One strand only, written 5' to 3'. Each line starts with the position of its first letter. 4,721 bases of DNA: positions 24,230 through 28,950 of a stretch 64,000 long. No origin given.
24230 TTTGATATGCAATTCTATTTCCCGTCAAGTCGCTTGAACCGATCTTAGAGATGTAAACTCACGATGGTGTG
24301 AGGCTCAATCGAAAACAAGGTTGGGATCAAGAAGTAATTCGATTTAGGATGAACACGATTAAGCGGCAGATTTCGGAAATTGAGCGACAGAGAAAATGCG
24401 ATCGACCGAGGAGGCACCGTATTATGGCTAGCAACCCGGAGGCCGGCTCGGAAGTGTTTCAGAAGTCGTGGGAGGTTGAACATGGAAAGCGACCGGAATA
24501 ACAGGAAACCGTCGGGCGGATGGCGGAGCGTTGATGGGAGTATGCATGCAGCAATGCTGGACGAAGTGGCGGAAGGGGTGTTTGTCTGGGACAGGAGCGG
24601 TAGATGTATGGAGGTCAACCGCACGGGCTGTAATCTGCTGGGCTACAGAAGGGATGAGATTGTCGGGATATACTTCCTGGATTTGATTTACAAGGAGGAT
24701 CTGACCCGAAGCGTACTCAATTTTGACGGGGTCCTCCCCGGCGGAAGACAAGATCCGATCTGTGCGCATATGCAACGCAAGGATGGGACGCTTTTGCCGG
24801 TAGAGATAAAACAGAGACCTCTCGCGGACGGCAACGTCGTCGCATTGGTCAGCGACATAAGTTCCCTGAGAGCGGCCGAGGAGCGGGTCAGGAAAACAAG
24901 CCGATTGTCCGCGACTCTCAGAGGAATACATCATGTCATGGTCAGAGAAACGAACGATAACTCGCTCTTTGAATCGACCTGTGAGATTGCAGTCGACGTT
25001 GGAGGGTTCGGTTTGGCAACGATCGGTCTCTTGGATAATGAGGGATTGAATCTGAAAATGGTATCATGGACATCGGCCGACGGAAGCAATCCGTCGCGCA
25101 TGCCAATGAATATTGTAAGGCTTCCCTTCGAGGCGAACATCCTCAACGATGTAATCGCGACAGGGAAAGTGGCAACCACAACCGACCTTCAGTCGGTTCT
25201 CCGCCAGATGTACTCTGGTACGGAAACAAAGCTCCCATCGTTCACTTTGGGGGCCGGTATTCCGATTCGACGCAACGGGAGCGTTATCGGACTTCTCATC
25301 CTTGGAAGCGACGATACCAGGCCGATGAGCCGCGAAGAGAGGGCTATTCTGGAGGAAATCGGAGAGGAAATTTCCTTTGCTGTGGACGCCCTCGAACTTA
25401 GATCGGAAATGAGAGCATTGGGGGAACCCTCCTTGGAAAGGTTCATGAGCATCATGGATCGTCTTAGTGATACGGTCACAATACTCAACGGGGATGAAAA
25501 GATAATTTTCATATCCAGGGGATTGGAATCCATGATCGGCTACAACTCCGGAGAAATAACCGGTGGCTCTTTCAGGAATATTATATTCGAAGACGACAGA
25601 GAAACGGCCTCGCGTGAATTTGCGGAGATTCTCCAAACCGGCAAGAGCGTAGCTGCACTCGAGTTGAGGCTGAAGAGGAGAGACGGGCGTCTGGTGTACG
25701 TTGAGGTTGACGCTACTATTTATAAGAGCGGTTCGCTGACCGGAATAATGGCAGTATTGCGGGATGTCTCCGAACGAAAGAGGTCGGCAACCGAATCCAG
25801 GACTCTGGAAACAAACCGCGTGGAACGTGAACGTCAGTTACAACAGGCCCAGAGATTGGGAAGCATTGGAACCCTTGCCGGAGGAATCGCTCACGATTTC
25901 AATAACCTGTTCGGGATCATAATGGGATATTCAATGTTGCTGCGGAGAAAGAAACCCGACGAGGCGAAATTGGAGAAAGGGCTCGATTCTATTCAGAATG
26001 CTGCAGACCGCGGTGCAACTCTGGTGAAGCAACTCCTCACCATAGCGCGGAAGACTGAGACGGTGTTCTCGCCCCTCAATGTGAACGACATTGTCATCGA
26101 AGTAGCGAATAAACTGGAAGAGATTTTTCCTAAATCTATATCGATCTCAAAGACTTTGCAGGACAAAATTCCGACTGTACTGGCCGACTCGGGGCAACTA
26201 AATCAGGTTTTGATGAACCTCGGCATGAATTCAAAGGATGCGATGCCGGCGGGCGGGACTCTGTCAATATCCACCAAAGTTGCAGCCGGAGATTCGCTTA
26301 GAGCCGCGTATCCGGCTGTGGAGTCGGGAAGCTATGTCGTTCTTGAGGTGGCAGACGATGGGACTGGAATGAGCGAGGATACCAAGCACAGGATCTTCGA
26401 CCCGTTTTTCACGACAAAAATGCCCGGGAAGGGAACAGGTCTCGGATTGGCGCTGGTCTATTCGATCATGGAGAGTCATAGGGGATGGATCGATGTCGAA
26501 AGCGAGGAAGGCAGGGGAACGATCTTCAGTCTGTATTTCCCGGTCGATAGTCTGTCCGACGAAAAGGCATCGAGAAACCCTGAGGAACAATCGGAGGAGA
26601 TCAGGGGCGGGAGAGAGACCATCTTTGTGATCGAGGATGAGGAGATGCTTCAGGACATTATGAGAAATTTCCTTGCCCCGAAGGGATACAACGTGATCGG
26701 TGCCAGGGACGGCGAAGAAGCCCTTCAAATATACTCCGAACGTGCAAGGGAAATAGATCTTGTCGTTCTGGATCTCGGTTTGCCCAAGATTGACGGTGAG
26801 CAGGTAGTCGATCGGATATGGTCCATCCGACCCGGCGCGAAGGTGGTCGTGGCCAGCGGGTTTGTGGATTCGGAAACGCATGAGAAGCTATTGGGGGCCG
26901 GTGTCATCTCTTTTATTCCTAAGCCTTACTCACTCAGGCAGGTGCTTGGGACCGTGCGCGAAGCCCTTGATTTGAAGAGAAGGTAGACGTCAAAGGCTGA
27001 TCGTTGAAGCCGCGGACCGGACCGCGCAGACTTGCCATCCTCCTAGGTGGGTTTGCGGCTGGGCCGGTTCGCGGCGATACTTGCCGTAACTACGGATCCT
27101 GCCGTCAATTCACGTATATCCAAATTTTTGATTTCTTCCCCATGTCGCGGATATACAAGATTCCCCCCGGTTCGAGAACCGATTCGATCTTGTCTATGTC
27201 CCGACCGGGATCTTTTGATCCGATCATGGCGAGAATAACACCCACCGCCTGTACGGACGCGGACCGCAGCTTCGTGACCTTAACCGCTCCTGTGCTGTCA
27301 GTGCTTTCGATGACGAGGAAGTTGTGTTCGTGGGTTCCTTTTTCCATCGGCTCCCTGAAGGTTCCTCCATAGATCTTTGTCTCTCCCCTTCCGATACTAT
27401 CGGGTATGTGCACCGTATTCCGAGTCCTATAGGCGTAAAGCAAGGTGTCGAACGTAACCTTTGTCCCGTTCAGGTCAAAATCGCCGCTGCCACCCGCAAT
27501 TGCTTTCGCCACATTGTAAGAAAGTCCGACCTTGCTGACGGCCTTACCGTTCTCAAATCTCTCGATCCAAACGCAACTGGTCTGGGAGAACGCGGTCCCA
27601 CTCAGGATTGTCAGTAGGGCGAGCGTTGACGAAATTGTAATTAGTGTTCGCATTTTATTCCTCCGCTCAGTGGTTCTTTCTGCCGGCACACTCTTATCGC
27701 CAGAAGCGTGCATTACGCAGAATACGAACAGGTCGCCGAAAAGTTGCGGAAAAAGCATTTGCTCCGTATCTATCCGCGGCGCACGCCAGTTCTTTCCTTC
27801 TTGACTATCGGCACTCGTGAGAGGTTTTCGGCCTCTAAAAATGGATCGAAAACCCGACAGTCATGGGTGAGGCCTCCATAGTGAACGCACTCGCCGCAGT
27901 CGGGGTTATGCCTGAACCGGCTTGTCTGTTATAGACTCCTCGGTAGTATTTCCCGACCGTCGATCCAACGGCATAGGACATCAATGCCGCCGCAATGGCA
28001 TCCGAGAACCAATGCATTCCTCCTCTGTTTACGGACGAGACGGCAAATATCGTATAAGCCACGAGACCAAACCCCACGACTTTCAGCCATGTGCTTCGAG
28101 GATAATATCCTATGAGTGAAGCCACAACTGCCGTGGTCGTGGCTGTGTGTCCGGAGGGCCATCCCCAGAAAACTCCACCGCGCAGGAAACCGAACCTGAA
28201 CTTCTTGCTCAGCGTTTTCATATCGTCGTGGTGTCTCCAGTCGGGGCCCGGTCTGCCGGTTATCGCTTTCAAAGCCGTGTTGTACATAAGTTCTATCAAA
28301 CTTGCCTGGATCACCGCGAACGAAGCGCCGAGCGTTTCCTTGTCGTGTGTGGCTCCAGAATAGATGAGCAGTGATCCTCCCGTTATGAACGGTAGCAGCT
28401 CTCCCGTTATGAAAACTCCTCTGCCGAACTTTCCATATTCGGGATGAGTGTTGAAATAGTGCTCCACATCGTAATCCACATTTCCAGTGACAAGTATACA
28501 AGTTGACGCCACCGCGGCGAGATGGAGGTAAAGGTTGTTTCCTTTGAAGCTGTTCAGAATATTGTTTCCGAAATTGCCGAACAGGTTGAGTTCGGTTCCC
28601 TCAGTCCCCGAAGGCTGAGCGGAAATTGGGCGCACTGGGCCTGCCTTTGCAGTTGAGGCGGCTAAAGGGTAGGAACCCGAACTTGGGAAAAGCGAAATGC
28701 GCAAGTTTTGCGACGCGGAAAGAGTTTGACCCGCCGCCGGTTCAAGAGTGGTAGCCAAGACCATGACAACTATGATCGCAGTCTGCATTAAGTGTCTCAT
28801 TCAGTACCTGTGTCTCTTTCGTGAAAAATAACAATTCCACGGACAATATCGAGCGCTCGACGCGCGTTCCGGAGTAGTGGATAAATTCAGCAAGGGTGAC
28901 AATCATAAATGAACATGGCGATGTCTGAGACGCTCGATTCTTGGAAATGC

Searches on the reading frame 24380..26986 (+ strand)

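Call 49: search_protein_families(library=pfam, proteins=[window:24380-26986:+], max_evalue=0.0001)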
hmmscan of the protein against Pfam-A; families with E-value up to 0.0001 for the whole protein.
window:24380-26986:+ (868 aa): 12 families
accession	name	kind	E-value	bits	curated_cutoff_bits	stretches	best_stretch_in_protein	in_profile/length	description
PF13426.13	PAS_9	-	4.7e-25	88.3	27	2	364-465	2-103/103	PAS domain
PF00989.32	PAS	-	4.2e-23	82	22.6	2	354-463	2-113/113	PAS fold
PF02518.31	HATPase_c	-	6.7e-21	75.2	26.4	1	603-723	2-110/111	Histidine kinase-, DNA gyrase B-, and HSP90-like ATPase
PF00072.30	Response_reg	-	1.1e-19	71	30.2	1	748-858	1-109/111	Response regulator receiver domain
PF08447.18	PAS_3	-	9e-19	68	25.6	1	375-453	1-82/89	PAS fold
PF08448.16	PAS_4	-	9.3e-18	64.9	23.1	2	360-468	2-110/110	PAS fold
PF13185.12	GAF_2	-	2.4e-12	47.7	28.6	1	194-336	5-136/136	GAF domain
PF14598.12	PAS_11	-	4e-10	40.1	25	1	367-443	6-81/109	PAS domain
PF13188.13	PAS_8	-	5.2e-10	39.3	21.8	0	56-101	3-48/65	PAS domain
PF00512.31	HisKA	-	4.5e-08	33.4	26.9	1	497-559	3-64/66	His Kinase A (phospho-acceptor) domain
PF12860.13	PAS_7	-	4.5e-07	30.5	27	0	60-168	1-115/115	PAS fold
PF13492.12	GAF_3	-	5e-06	27.4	27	1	196-336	5-128/129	GAF domain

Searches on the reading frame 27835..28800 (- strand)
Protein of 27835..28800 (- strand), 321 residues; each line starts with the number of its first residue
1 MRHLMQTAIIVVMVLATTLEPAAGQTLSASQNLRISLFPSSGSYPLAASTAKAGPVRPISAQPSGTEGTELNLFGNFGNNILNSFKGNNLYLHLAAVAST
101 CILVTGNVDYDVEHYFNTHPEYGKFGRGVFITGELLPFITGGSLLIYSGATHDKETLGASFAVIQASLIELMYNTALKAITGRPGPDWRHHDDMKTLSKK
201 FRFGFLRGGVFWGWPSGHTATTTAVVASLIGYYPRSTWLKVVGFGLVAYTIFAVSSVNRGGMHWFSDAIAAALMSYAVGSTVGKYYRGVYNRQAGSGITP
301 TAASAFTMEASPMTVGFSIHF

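Call 49: search_protein_families(library=pfam, proteins=[window:27835-28800:-], max_evalue=0.0001)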
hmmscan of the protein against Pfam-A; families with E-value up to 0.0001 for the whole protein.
window:27835-28800:- (321 aa): 1 family
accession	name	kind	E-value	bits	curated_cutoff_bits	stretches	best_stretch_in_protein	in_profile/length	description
PF01569.27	PAP2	-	7.3e-16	58.5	27.2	1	168-280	10-119/130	PAP2 superfamily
